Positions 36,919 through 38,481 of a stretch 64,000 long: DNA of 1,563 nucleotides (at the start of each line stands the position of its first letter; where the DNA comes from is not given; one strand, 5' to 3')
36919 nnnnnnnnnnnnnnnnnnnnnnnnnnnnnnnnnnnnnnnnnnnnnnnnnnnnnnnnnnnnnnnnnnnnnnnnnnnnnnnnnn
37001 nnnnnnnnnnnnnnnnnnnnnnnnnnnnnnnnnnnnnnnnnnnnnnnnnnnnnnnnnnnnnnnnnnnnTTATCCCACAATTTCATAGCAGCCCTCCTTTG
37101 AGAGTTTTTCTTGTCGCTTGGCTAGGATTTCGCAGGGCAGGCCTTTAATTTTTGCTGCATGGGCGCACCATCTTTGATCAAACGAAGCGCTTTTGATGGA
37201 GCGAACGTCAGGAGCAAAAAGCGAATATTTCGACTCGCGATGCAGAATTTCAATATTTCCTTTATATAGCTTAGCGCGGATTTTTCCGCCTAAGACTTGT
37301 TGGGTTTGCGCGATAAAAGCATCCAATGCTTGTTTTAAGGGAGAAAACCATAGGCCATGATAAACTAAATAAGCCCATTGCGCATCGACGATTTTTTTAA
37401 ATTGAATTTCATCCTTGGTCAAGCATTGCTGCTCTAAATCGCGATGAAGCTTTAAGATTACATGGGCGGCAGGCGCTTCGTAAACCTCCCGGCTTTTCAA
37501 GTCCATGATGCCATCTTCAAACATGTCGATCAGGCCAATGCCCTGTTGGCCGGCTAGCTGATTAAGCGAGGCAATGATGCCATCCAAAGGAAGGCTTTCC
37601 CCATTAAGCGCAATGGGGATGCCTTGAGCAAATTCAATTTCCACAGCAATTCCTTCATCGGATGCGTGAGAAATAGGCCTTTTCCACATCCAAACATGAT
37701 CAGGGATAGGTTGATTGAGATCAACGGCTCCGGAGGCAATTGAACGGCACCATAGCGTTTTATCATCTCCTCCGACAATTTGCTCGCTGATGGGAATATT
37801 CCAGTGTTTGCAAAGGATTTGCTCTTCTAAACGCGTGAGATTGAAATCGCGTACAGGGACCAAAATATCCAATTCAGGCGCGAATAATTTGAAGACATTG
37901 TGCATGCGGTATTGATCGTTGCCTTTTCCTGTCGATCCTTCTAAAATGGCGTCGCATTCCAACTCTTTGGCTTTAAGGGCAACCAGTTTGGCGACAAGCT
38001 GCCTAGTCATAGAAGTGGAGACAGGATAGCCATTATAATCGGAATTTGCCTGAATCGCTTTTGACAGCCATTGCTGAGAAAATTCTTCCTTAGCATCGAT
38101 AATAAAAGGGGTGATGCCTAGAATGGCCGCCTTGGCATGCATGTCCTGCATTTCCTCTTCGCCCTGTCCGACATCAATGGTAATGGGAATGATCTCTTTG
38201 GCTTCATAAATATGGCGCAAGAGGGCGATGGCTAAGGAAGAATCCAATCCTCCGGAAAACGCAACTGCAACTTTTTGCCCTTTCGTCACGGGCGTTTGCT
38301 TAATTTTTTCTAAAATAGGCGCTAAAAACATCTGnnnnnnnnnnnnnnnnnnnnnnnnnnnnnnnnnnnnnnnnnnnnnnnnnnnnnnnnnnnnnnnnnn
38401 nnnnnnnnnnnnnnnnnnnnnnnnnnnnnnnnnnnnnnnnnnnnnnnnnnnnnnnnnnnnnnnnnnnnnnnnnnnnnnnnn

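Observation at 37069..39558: Tandem duplication of argininosuccinate synthase with one divergent copy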

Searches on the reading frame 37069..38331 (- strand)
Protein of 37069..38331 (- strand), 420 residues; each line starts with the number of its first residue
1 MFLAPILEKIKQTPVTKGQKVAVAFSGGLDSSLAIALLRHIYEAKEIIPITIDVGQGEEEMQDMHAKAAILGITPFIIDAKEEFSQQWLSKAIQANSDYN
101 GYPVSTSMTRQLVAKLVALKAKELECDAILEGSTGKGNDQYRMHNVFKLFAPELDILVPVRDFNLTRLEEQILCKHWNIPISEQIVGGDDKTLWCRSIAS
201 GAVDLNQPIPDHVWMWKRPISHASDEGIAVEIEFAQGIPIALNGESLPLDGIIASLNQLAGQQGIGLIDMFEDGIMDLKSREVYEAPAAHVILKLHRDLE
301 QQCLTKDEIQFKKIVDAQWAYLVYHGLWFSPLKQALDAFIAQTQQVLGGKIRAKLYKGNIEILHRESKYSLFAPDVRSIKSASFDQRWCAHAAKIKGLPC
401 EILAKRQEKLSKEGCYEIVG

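Call 3: search_protein_families(library=pfam, proteins=[window:37069-38331:-])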
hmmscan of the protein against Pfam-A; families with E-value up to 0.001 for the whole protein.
window:37069-38331:- (420 aa): 6 families
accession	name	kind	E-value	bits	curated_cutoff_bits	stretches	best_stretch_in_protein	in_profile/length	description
PF20979.2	Arginosuc_syn_C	-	1.6e-60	204.9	27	1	190-401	4-217/219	Arginosuccinate synthase C-terminal domain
PF00764.25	Arginosuc_synth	-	7.8e-42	143.5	27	1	20-180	1-162/162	Arginosuccinate synthase N-terminal HUP domain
PF00733.27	Asn_synthase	-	0.00037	20.7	21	1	19-103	18-98/354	Asparagine synthase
PF24167.1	DUF7411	-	0.00039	20.5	28.7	1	20-94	2-72/194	Family of unknown function (DUF7411)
PF03054.22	tRNA_Me_trans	-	0.0004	20.5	20.6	0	19-96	1-88/202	tRNA methyl transferase HUP domain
PF06508.19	QueC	-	0.00077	19.5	22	0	21-112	2-98/210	Queuosine biosynthesis protein QueC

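Call 4: search_protein_families(library=ncbifam, proteins=[window:37069-38331:-])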
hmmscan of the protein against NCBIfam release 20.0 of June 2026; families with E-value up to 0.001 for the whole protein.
window:37069-38331:- (420 aa): 14 families
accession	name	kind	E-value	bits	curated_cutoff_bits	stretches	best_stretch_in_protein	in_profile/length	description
NF010392.0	PRK13820.1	equivalog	1.8e-114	382.8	512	1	19-408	3-393/395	argininosuccinate synthase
NF001770.0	PRK00509.1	equivalog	2.6e-103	346.2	334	1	18-407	4-398/401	argininosuccinate synthase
TIGR00032.1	argG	equivalog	2.8e-100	336.4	268.2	1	20-405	1-391/394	argininosuccinate synthase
NF038212.1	argG_rel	exception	7.7e-58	196.1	425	1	10-364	7-360/381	argininosuccinate synthase-related protein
NF003385.0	PRK04527.1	equivalog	6.1e-51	173.3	603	1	19-398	4-387/401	argininosuccinate synthase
NF003779.0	PRK05370.1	equivalog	4.3e-28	98.3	657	2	206-379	217-389/448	argininosuccinate synthase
NF011258.0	PRK14664.1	equivalog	1.2e-05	24.6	680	1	19-133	6-116/362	tRNA 2-thiouridine(34) synthase MnmA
TIGR00268.2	TIGR00268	equivalog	1.8e-05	24.2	150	1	15-142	10-128/259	ATP-dependent sacrificial sulfur transferase LarE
NF000848.1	PRK00074.1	equivalog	5.1e-05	22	400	1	8-87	205-284/512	glutamine-hydrolyzing GMP synthase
NF001138.1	PRK00143.1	equivalog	6.1e-05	22.1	284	1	20-95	1-83/345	tRNA 2-thiouridine(34) synthase MnmA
TIGR00884.1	guaA_Cterm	equivalog_domain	0.00013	21.3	338.75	1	7-87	7-86/310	glutamine-hydrolyzing GMP synthase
NF011155.0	PRK14561.1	equivalog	0.00045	20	207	1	20-96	2-74/195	hypothetical protein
TIGR00420.1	trmU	equivalog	0.00072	18.5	236.95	0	19-96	1-87/351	tRNA 2-thiouridine(34) synthase MnmA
NF011259.0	PRK14665.1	equivalog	0.00092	18.2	364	0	17-94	4-82/360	tRNA 2-thiouridine(34) synthase MnmA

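Call 6: search_solved_structures(query=window:37069-38331:-, show_alignments=2)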
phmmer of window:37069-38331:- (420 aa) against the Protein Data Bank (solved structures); distinct sequences matched with E-value up to 0.001: 10.
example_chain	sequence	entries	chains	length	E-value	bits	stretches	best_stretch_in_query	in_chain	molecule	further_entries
4u7j_A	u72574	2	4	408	2.2e-73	250.8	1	19-407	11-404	Argininosuccinate synthase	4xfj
6xnq_A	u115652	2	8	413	1.3e-72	248.2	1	19-381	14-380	Argininosuccinate synthase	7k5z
4nzp_A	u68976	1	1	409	8.5e-61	209.3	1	19-398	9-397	Argininosuccinate synthase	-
1j1z_A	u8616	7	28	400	3.7e-59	203.9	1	20-403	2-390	Argininosuccinate Synthetase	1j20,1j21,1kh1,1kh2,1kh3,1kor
1vl2_A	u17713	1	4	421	1.3e-45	159.3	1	19-380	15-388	Argininosuccinate synthase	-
2nz2_A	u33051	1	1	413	2.1e-39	138.8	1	17-379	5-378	Argininosuccinate synthase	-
9leh_A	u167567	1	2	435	2.1e-28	102.6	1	19-345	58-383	nitrile synthetase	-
9lei_A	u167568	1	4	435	2.3e-28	102.5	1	19-345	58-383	Nitrile synthetase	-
5us8_A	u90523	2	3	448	9.3e-23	84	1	16-380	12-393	Argininosuccinate synthase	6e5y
1k92_A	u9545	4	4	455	6.3e-22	81.3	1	13-375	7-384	ARGININOSUCCINATE SYNTHASE | argininosuccinate synthetase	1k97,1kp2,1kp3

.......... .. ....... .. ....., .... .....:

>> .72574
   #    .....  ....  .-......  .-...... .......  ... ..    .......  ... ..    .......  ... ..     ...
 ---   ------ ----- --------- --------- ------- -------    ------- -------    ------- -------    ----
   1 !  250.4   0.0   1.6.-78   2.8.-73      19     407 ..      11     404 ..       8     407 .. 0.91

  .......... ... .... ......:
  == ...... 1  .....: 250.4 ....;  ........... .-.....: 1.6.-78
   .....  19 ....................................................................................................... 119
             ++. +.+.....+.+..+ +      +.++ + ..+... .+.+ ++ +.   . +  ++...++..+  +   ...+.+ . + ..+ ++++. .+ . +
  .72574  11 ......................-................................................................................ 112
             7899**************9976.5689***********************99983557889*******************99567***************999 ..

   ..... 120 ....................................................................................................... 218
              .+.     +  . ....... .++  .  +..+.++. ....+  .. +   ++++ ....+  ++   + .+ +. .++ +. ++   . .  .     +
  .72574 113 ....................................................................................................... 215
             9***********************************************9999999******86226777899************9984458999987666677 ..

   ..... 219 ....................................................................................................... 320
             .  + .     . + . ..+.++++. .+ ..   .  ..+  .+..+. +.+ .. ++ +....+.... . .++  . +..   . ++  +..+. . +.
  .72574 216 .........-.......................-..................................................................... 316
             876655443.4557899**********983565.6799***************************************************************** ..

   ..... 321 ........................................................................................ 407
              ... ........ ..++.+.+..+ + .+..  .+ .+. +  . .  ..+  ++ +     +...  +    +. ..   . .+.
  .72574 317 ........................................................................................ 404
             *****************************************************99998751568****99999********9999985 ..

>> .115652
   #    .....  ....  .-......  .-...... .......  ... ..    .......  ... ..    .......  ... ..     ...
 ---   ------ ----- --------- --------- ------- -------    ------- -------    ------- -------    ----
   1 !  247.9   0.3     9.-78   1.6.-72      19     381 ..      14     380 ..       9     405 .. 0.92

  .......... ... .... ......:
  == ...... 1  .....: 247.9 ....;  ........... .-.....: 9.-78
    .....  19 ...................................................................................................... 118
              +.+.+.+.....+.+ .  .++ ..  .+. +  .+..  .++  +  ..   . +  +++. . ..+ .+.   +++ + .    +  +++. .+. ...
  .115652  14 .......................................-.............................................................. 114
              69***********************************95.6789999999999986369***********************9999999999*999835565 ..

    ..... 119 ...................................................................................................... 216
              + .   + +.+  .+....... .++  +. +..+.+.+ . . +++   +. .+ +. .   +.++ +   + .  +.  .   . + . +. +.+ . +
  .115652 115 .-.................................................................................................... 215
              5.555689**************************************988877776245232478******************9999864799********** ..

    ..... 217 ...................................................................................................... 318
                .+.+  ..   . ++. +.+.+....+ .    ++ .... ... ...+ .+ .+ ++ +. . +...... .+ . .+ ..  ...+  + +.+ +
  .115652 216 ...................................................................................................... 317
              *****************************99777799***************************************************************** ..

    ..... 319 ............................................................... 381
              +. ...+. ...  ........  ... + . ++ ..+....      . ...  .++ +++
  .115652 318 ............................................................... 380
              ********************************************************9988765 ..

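Call 8: find_homologous_proteins(query=window:37069-38331:-, max_evalue=1e-20)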
Query window:37069-38331:- (420 aa): 8000 proteins with E <= 1e-20 among 8000 candidates; the best 120 are listed.
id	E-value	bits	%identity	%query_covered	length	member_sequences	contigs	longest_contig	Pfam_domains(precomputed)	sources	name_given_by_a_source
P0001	1.1e-280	948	100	100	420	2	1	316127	PF00764.26,PF20979.3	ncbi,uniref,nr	ncbi:argininosuccinate synthase [Candidatus Protochlamydia phocaeensis]|uniref:argininosuccinate syn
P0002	1.9e-241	819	86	100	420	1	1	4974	PF00733.28,PF24167.2,PF00764.26,PF20979.3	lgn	-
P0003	1.2e-239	813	85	100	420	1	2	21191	PF00764.26,PF20979.3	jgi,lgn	jgi:argininosuccinate synthase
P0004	8.5e-230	781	81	98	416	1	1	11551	PF00764.26,PF20979.3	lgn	-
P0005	2.4e-228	776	81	98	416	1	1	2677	PF00764.26,PF20979.3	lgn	-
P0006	4.9e-228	775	81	98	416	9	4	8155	PF00764.26,PF20979.3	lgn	-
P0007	1.2e-227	774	80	99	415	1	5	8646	PF00764.26,PF20979.3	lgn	-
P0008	1.8e-227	773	79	99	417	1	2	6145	PF00764.26,PF20979.3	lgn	-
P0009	2.0e-227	773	81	98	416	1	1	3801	PF00733.28,PF00764.26,PF20979.3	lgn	-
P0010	2.6e-227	773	81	98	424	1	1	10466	PF00764.26,PF20979.3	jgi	jgi:argininosuccinate synthase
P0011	1.4e-226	770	80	98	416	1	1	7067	PF00764.26,PF20979.3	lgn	-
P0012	2.0e-226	770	81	98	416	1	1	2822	PF00733.28,PF24167.2,PF06508.20,PF00764.26,PF20979.3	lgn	-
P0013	2.0e-226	770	80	98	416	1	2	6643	PF24167.2,PF00764.26,PF20979.3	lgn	-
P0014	2.8e-226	769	80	98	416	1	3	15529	PF00764.26,PF20979.3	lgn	-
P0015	5.2e-226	768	81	98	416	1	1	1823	PF00764.26,PF20979.3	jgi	jgi:argininosuccinate synthase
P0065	1.5e-198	678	74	97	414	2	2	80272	PF00764.26,PF20979.3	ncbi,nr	ncbi:MAG: argininosuccinate synthase [Verrucomicrobia bacterium]|nr:argininosuccinate synthase [Verr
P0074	3.2e-188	644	65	99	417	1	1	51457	PF00733.28,PF00764.26,PF20979.3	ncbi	ncbi:MAG: argininosuccinate synthase [Candidatus Brocadiia bacterium]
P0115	3.9e-184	630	67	97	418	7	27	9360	PF00764.26,PF20979.3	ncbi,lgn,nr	ncbi:MAG: argininosuccinate synthase [Firmicutes bacterium]|nr:argininosuccinate synthase [Bacillota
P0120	7.8e-184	629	67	97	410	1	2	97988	PF00764.26,PF20979.3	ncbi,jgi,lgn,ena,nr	ncbi:argininosuccinate synthase [Candidatus Woesearchaeota archaeon]|nr:argininosuccinate synthase [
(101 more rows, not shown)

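Call 10: find_encoding_contigs(protein=P0074, flank=8000, max_places=2)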
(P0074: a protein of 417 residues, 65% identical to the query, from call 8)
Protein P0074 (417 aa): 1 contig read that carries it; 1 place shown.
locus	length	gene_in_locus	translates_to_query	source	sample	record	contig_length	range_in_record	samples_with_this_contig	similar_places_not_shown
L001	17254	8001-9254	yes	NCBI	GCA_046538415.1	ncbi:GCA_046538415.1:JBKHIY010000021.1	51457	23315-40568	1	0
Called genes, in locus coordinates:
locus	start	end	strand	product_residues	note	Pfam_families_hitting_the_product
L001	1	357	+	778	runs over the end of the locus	PF03130:HEAT_PBS (faint), PF13646:HEAT_2, PF02985:HEAT (weak), PF00754:F5_F8_type_C, PF22633:F5_F8_type_C_2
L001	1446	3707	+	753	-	PF00324:AA_permease, PF13520:AA_permease_2, PF13906:AA_permease_C (weak), PF00582:Usp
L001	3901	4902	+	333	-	-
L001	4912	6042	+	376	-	PF01408:GFO_IDH_MocA, PF22725:GFO_IDH_MocA_C3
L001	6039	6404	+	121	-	PF16867:DMSP_lyase (weak), PF00190:Cupin_1, PF02311:AraC_binding (weak), PF07883:Cupin_2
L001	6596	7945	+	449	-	PF00206:Lyase_1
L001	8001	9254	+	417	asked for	PF00733:Asn_synthase (weak), PF00764:Arginosuc_synth, PF20979:Arginosuc_syn_C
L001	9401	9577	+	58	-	-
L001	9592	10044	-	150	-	PF04892:VanZ-LLP1 (weak)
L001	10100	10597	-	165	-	PF05991:NYN_YacP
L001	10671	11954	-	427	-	PF01979:Amidohydro_1, PF07969:Amidohydro_3 (weak), PF12890:DHOase, PF07969:Amidohydro_3 (weak)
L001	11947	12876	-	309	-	PF02729:OTCace_N, PF00185:OTCace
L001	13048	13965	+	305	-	-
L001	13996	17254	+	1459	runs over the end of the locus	PF05170:AsmA, PF05359:DUF748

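Call 11: find_encoding_contigs(protein=P0120, flank=8000, max_places=2)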
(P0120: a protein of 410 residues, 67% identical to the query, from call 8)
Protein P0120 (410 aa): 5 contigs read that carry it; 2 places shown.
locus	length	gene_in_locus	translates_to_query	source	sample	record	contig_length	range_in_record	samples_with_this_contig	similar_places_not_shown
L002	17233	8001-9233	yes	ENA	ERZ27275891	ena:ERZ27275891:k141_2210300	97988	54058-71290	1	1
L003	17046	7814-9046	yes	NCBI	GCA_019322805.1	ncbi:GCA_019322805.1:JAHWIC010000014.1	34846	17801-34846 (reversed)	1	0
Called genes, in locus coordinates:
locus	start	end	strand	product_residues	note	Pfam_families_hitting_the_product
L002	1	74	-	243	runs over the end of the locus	-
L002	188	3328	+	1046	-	PF00133:tRNA-synt_1, PF09334:tRNA-synt_1g, PF01406:tRNA-synt_1e (weak), PF08264:Anticodon_1, PF19302:DUF5915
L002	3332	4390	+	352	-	PF01075:Glyco_transf_9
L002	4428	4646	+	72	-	-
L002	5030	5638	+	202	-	PF00925:GTP_cyclohydro2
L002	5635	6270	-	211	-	-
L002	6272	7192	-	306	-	PF03881:Fructosamin_kin, PF01636:APH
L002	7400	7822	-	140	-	-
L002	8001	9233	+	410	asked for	PF00764:Arginosuc_synth, PF20979:Arginosuc_syn_C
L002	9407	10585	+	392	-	PF01960:ArgJ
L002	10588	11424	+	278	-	PF00696:AA_kinase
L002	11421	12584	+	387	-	PF00202:Aminotran_3, PF01053:Cys_Met_Meta_PP (weak), PF00155:Aminotran_1_2 (weak), PF00266:Aminotran_5 (weak), PF01212:Beta_elim_lyase (weak)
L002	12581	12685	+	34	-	-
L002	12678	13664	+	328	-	PF01118:Semialdhyde_dh, PF22698:Semialdhyde_dhC_1, PF02774:Semialdhyde_dhC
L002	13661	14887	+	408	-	PF00764:Arginosuc_synth, PF20979:Arginosuc_syn_C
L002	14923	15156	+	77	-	PF10884:DUF2683 (weak)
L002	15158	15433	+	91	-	-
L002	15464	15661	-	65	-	PF01361:Tautomerase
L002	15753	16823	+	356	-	PF00383:dCMP_cyt_deam_1, PF14437:MafB19-deam, PF01872:RibD_C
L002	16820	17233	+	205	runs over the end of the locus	PF00926:DHBP_synthase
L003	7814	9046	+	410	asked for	PF00764:Arginosuc_synth, PF20979:Arginosuc_syn_C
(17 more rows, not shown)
